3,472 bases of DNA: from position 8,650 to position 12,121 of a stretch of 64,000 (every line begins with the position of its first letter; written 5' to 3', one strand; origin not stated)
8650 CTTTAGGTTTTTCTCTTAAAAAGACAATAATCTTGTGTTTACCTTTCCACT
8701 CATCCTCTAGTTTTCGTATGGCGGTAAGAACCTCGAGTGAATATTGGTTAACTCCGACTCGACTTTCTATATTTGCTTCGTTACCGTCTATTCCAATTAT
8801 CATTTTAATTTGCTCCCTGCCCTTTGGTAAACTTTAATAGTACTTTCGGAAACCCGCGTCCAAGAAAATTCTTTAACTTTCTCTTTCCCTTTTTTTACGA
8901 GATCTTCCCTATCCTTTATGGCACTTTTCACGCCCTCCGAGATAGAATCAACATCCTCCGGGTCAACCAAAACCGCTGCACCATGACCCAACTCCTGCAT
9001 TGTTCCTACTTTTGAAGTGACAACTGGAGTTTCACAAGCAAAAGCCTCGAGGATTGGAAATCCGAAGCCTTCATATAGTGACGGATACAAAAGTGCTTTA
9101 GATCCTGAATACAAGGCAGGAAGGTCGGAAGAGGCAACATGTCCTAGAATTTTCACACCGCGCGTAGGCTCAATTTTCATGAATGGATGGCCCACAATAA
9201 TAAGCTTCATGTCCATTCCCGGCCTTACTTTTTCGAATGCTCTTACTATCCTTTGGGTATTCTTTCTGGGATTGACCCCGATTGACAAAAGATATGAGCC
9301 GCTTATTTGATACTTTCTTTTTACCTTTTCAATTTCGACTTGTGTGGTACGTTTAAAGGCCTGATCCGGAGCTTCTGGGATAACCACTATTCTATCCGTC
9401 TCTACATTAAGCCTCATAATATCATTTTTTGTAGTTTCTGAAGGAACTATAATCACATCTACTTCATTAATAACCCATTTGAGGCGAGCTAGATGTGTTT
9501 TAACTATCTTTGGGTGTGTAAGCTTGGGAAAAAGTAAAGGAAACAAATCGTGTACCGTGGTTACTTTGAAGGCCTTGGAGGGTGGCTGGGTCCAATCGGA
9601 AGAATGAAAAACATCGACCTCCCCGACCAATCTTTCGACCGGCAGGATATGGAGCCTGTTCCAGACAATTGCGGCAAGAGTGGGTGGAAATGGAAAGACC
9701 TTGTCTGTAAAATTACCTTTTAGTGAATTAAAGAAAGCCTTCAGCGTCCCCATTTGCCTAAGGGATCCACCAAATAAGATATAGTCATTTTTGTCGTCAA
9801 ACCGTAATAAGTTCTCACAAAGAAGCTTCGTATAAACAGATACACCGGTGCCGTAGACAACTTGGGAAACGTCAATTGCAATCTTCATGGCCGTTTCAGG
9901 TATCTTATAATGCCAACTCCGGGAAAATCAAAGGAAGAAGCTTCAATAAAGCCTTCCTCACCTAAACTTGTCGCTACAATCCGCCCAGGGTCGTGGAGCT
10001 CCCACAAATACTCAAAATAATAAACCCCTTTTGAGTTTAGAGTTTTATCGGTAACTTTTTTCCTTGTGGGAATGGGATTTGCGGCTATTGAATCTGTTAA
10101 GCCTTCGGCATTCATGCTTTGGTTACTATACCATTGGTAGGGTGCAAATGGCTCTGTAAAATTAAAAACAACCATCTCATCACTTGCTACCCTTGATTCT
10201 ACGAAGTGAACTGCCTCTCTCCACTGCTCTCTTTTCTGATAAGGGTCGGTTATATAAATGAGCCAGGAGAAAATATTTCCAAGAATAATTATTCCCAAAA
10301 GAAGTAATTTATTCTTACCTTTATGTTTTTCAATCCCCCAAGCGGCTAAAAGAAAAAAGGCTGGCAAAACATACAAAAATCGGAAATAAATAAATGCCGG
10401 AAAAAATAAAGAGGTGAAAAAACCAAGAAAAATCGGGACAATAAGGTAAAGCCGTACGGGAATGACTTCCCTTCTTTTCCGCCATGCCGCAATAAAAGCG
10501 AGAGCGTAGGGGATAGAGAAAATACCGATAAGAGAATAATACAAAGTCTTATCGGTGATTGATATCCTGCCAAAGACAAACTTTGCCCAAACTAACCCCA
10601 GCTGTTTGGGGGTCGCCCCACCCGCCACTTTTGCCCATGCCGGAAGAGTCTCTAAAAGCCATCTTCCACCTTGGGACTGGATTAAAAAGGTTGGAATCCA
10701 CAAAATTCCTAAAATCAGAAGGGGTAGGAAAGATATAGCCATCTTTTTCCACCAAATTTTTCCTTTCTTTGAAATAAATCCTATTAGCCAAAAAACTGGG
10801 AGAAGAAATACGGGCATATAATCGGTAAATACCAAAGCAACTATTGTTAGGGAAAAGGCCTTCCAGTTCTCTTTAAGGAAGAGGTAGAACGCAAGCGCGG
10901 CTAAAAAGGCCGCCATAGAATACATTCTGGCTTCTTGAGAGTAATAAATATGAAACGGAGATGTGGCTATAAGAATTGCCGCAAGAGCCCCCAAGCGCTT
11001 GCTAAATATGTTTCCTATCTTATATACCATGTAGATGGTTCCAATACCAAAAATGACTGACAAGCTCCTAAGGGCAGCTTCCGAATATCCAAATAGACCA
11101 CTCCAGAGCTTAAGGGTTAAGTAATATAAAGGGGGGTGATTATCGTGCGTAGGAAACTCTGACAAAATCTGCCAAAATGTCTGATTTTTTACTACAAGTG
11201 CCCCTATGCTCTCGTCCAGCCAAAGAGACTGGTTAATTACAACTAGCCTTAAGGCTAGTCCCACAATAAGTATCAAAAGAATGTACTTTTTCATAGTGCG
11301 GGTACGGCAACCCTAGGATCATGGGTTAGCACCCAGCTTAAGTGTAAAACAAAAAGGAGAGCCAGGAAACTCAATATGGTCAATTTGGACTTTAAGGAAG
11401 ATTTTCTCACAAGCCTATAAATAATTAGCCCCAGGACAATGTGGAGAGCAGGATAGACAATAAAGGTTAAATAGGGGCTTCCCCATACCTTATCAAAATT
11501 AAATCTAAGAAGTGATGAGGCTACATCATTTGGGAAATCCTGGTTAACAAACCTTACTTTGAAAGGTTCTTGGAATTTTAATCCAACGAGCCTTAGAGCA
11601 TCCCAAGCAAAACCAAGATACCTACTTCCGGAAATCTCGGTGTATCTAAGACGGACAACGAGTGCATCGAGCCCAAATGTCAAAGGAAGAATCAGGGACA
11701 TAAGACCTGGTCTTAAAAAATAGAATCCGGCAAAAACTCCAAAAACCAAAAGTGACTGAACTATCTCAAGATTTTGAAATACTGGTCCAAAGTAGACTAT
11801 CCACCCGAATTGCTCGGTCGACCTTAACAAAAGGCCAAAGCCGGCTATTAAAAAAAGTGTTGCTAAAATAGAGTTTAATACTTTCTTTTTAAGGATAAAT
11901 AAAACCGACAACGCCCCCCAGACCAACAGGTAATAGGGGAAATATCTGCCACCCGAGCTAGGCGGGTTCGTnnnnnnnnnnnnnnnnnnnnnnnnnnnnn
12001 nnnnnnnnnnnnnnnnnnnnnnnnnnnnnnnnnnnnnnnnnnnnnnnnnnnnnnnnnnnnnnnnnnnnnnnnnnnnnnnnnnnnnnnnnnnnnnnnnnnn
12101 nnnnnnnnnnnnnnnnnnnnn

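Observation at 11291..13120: Secreted, membrane-anchored 609-aa protein of unknown family with a Trp/Tyr-rich extracytoplasmic domain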

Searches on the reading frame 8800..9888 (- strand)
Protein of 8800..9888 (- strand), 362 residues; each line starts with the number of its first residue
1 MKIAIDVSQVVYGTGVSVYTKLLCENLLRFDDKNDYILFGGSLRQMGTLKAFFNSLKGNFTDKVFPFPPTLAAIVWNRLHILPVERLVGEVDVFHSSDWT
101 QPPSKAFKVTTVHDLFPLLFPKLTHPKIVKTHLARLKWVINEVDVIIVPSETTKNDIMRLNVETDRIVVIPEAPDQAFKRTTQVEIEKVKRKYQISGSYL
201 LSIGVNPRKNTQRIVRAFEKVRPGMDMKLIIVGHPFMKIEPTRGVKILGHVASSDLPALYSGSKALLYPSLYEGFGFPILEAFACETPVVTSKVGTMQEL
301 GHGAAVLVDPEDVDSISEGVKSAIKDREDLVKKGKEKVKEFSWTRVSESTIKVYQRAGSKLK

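Call 3: search_protein_families(library=pfam, proteins=[window:8800-9888:-], max_evalue=1)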
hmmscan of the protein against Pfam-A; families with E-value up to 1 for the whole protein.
window:8800-9888:- (362 aa): 9 families
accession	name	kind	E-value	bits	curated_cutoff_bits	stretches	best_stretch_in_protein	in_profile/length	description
PF00534.26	Glycos_transf_1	-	3.9e-23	82.3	26.4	1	205-332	24-167/172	Glycosyl transferases group 1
PF13692.12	Glyco_trans_1_4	-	9.2e-23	81.5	27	1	201-326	5-142/142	Glycosyl transferases group 1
PF13439.12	Glyco_transf_4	-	7.6e-12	46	28.5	1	15-171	3-163/170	Glycosyltransferase Family 4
PF13524.12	Glyco_trans_1_2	-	3.1e-08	34.1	25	1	213-340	4-132/144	Glycosyl transferase-like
PF13579.12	Glyco_trans_4_4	-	0.00027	21.8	29.7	1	82-171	61-156/158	Glycosyl transferase 4-like domain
PF20706.3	GT4-conflict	-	0.00055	19.5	26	1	256-300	275-320/385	Family 4 Glycosyltransferase in conflict systems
PF00982.27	Glyco_transf_20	-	0.035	13.3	32.5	1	250-352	359-461/473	Glycosyltransferase family 20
PF02350.25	Epimerase_2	-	0.051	12.9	30.6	1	145-342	125-334/347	UDP-N-acetylglucosamine 2-epimerase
PF20856.2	SdbC_C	-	0.22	12.2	27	1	6-38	9-38/70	SdbC, C-terminal domain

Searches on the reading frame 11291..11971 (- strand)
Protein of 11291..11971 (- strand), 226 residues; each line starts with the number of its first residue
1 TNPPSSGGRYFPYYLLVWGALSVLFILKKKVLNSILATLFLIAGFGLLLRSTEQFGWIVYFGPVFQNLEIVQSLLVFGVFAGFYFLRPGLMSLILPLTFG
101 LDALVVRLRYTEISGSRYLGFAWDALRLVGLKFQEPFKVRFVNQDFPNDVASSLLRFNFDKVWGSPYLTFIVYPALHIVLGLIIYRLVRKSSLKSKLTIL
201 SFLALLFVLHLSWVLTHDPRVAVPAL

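Call 47: predict_structure(alignment_id=A2)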
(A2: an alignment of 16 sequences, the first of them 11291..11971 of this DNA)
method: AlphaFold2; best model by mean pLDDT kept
length: 226 residues; sequences in the alignment: 16
mean_pLDDT: 85.7   pTM: 0.80
mean pLDDT of the five models: 85.7, 82.5, 82.3, 82.0, 81.8
residues with pLDDT >= 90: 121; 70-90: 72; 50-70: 22; < 50: 11
segments of 3 or more residues with pLDDT < 50: 1-6, 222-226
pLDDT, mean of each block of 10 residues (from residue 1): 51 93 97 97 90 60 74 95 92 96 90 88 83 89 85 77 85 95 96 96 97 81 46
secondary structure, 60 per line:
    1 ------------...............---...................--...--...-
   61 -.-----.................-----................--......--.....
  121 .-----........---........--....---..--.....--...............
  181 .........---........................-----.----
elements in order: H13-27 H31-49 E52-54 E57-59 H68-84 H90-105 E108-113 E116-121 E127-134 E138-145 H148-151 H159-163 H166-189 H193-216
